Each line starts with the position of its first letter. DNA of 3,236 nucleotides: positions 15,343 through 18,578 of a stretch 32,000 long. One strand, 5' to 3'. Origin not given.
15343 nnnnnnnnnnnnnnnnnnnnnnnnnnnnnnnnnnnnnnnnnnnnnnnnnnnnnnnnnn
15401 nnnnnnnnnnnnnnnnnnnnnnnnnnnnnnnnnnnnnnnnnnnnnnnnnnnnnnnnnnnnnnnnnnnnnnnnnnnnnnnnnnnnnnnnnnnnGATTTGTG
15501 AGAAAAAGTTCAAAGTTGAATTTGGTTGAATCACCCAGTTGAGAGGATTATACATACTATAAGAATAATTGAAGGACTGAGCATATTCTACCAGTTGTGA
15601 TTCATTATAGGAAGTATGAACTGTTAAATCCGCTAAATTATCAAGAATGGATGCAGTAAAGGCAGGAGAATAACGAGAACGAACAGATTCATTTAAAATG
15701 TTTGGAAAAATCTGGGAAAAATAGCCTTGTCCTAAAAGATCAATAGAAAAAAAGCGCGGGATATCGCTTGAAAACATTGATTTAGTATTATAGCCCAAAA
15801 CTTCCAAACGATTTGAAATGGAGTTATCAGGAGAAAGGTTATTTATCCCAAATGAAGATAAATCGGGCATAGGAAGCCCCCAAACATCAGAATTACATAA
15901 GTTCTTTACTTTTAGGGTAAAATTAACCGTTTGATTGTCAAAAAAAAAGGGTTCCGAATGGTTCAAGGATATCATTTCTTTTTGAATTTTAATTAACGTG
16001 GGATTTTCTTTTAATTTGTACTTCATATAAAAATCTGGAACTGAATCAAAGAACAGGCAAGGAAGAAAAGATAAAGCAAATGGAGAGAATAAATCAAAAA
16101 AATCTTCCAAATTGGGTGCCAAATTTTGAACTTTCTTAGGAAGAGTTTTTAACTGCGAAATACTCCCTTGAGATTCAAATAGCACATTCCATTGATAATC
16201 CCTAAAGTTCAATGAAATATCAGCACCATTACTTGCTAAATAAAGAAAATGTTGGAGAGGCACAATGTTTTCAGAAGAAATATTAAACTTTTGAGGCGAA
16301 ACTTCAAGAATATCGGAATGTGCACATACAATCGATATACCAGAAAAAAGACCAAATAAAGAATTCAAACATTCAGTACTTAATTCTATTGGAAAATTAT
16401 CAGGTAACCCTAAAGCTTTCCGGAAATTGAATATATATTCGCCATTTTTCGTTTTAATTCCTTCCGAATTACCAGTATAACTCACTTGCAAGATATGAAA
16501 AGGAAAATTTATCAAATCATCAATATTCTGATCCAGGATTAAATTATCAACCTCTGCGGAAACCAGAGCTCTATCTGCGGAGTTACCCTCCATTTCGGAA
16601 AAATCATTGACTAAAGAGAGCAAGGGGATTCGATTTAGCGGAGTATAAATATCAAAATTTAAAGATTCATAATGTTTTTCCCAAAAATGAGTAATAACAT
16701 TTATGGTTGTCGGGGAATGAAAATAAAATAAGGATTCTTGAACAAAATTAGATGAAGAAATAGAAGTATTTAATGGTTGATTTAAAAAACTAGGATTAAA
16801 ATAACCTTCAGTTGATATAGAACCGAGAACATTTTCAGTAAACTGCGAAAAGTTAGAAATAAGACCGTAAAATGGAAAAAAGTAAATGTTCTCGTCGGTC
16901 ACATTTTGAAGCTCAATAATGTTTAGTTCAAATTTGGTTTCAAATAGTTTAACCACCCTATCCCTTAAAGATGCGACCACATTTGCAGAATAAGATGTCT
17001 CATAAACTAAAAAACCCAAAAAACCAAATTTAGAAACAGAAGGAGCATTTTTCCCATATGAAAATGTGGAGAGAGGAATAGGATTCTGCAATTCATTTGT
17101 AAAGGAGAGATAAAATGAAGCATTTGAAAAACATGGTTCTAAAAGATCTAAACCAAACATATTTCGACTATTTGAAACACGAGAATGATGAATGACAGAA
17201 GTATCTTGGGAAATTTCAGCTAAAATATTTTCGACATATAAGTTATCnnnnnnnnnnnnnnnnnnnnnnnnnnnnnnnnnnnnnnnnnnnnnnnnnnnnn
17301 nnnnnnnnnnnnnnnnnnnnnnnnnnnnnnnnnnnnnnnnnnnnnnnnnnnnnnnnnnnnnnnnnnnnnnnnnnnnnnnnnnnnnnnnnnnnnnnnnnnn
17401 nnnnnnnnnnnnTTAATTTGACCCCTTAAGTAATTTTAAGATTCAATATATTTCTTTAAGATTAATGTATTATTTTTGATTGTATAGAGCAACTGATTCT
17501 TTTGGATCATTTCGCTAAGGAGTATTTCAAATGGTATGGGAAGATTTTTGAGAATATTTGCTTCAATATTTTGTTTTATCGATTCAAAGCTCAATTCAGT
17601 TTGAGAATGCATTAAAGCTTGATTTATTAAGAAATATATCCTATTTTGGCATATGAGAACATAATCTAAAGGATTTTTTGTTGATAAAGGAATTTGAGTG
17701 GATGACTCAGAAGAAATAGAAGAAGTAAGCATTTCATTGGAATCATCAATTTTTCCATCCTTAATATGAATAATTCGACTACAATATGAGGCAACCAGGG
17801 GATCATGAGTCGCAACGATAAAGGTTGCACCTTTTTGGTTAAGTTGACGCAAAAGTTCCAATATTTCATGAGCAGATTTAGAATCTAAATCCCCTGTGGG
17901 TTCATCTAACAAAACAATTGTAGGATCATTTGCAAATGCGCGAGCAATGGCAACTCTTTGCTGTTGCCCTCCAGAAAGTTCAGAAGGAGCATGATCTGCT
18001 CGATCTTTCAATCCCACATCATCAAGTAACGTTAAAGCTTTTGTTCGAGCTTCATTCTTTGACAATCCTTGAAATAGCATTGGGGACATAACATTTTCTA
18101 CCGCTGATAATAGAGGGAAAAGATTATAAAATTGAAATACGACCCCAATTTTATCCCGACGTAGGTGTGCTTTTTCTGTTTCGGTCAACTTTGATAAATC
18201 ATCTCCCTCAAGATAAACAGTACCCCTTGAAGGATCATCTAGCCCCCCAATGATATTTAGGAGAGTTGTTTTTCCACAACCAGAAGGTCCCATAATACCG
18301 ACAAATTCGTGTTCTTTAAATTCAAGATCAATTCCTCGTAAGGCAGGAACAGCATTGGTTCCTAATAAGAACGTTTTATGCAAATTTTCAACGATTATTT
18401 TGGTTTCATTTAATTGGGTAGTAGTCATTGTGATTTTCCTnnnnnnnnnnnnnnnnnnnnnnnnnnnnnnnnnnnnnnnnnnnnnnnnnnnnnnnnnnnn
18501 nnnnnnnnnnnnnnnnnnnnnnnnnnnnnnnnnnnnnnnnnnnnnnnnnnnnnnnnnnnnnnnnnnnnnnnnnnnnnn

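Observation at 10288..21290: Five-gene MacB/FtsX-type ABC module hard-wired to two anchored surface glycoproteins: candidate undescribed cell-surface machine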

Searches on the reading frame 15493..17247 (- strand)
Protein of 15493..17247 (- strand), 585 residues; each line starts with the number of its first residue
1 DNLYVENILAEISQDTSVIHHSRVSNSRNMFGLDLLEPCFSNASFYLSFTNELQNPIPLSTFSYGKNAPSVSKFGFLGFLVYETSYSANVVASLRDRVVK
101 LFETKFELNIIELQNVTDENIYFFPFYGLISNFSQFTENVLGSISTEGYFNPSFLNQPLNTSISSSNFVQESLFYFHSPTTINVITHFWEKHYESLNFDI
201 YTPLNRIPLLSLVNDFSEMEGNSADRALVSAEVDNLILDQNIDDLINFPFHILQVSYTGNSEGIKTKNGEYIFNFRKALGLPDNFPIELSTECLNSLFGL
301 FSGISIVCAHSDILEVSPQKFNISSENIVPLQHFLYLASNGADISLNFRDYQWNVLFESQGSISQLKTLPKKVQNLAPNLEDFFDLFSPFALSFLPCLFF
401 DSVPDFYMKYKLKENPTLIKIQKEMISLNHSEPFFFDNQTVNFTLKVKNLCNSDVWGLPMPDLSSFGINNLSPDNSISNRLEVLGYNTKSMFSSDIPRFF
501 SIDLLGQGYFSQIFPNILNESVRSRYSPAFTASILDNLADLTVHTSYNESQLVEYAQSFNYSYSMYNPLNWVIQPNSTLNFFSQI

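Call 107: search_protein_families(library=pfam, alignment_id=A6, max_evalue=10)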
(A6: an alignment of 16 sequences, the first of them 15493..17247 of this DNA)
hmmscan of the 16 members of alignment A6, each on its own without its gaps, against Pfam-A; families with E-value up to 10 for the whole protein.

A. member 1, window:15493-17247:- (585 aa): 0 families

B. families by the number of members that match (of 16 scanned): 7 families
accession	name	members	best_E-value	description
PF17161.10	DUF5123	1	0.023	Domain of unknown function (DUF5123)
PF24291.1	Ig_CFAP65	1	0.048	Cilia- and flagella-associated protein 65-like, Ig-like domain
PF06795.16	Erythrovirus_X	1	0.12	Erythrovirus X protein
PF16779.11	DMP12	1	0.14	DNA-mimic protein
PF10537.14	WAC_Acf1_DNA_bd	1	0.22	ATP-utilising chromatin assembly and remodelling N-terminal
PF24146.1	K1-lyase_C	1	0.24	K1 capsule-specific polysaccharide lyase, C-terminal domain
PF13099.11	DUF3944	1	0.48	Domain of unknown function (DUF3944)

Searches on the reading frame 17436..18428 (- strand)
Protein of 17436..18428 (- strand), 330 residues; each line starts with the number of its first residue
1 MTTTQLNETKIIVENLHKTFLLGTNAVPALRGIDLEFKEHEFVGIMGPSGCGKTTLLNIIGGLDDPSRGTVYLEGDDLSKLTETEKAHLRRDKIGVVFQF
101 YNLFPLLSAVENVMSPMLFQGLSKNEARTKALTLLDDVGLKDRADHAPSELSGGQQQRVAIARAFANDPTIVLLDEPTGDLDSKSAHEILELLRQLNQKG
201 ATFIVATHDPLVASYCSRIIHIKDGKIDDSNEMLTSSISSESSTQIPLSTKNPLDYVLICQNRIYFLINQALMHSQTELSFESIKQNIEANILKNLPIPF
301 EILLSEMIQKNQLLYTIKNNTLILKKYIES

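Call 4: search_protein_families(library=pfam, proteins=[window:17436-18428:-], max_evalue=0.1)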
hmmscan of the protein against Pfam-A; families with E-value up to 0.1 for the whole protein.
window:17436-18428:- (330 aa): 19 families
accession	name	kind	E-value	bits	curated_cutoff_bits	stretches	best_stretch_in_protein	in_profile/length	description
PF00005.33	ABC_tran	-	2.6e-37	128.9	25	1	30-178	1-136/137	ABC transporter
PF13304.12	AAA_21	-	6.3e-13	49.9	27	1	141-212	210-302/304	AAA domain, putative AbiEii toxin, Type IV TA system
PF02463.25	SMC_N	-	2.7e-08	34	40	1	39-223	23-212/220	RecF/RecN/SMC N terminal domain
PF03215.21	Rad17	-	0.0018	18.7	23.8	1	30-61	35-66/186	Rad17 P-loop domain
PF13173.12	AAA_14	-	0.0031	18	27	1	41-86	3-48/129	AAA domain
PF13558.12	SbcC_Walker_B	-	0.0046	17.6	27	1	150-195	32-90/90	SbcC/RAD50-like, Walker B motif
PF13191.12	AAA_16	-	0.0076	17.2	32.6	1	41-203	25-165/167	AAA ATPase domain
PF00004.35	AAA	-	0.0076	17.1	21.2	0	45-60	3-18/131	ATPase family associated with various cellular activities (AAA)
PF01637.24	ATPase_2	-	0.0079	16.5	33.2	1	37-92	17-77/225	ATPase domain predominantly from Archaea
PF13476.12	AAA_23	-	0.0089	17.1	27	1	31-60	11-39/201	AAA domain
PF25199.1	nSTAND_NTPase5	-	0.0097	16.2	34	0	37-58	38-59/145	Novel STAND NTPase 5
PF13401.12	AAA_22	-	0.011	16.5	27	1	42-79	7-33/130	AAA domain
PF00931.28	NB-ARC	-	0.012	15.3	23.5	1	37-58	15-36/248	NB-ARC domain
PF13238.12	AAA_18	-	0.014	16.3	29.4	1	43-95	1-57/128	AAA domain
PF03193.22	RsgA_GTPase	-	0.016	15.5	30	1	27-62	94-128/174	RsgA GTPase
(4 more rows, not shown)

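Call 5: search_protein_families(library=ncbifam, proteins=[window:17436-18428:-], max_evalue=0.1)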
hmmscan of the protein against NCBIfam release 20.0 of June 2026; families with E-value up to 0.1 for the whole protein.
window:17436-18428:- (330 aa): 199 families (the best 25 are shown)
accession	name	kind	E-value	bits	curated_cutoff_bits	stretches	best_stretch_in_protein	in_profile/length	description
TIGR02211.1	LolD_lipo_ex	equivalog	4e-70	235.8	307.75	1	13-227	4-219/221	lipoprotein-releasing ABC transporter ATP-binding protein LolD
NF007826.0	PRK10535.1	equivalog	4.2e-67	226.8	966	1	13-235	7-229/648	macrolide ABC transporter ATP-binding protein/permease MacB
NF038007.1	ABC_ATP_DarD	equivalog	6.3e-65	218.7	375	1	13-227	4-218/218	darobactin export ABC transporter ATP-binding protein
NF008639.0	PRK11629.1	equivalog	3.4e-63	213.2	360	1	9-231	5-228/234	lipoprotein-releasing ABC transporter ATP-binding protein LolD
NF007879.0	PRK10584.1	equivalog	3e-61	207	336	1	9-229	5-226/228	putative ABC transporter ATP-binding protein YbbA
TIGR02673.1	FtsE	equivalog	2.8e-60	203.7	264.85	1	15-226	6-214/214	cell division ATP-binding protein FtsE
TIGR03608.1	L_ocin_972_ABC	subfamily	1.1e-57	194.8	254.85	1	29-222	13-206/206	putative bacteriocin export ABC transporter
TIGR02982.1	heterocyst_DevA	subfamily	1.1e-56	191.9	295.8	1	11-227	2-219/220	ABC exporter ATP-binding subunit, DevA family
NF007027.0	PRK09493.1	equivalog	4.9e-55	186.5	379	1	27-230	14-217/240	glutamine ABC transporter ATP-binding protein GlnQ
TIGR03265.1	PhnT2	equivalog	1.8e-52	178.8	457.7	1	10-228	4-214/353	putative 2-aminoethylphosphonate ABC transporter ATP-binding protein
TIGR02315.1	ABC_phnC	equivalog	2.1e-52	178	266.1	1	11-227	2-224/243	phosphonate ABC transporter ATP-binding protein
NF040933.2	ABC_arch_GlcV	equivalog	3.8e-51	174.1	450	1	10-229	2-222/357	glucose ABC transporter ATP-binding protein GlcV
NF006987.0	PRK09452.1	equivalog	1.3e-48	165.6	482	1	10-229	17-228/378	spermidine/putrescine ABC transporter ATP-binding protein PotA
NF008428.0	PRK11264.1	equivalog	4.7e-48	163.6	406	1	10-230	3-225/250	L-cystine ABC transporter ATP-binding protein TcyN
TIGR02314.1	ABC_MetN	equivalog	1.8e-47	162.1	499.7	1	11-297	2-287/343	methionine ABC transporter ATP-binding protein MetN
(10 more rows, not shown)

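Call 115: search_protein_families(library=padloc, proteins=[window:17436-18428:-], max_evalue=0.001)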
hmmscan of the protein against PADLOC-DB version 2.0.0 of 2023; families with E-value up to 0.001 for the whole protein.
window:17436-18428:- (330 aa): 15 families
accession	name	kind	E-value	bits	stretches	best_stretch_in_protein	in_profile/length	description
PDLC04135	mad3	-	1.2e-37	128.4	2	103-225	222-340/374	mads_3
PDLC04140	mad8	-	4.3e-14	50.7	1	29-211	16-235/314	mads_8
PDLC02980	AriA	-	5.4e-14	50.9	1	136-212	205-302/304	-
PDLC04164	AriA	-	1.2e-10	39.4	1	150-223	171-248/253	-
PDLC02335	AbiLi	-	2.2e-06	25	0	151-211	176-239/326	AbiLi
PDLC00274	PtuA1|PtuA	-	2.7e-06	24.9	1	170-215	307-351/438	AAA ATPase domain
PDLC02914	ATPase-Toprim_I-B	-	4.3e-06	24.2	0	33-64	18-49/443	-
PDLC04213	HEC-02A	-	5.2e-06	24.2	1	170-216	233-279/337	-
PDLC03859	LmuB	-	6.7e-06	23.6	0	26-60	16-44/611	-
PDLC00290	PtuA1|PtuA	-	8e-06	23.4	0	167-215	268-315/414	AAA ATPase domain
PDLC04214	HEC-02A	-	5.3e-05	20.7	1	167-213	236-282/338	-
PDLC03878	NsnB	-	0.00011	20.1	1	145-231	211-297/345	-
PDLC00283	PtuA1|PtuA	-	0.00062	17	0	167-237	296-372/448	AAA ATPase domain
PDLC04242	PDC-M01A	-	0.00071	15.9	0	147-228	400-489/566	-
PDLC04541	PDC-M25A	-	0.00074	16.7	0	149-216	249-313/380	-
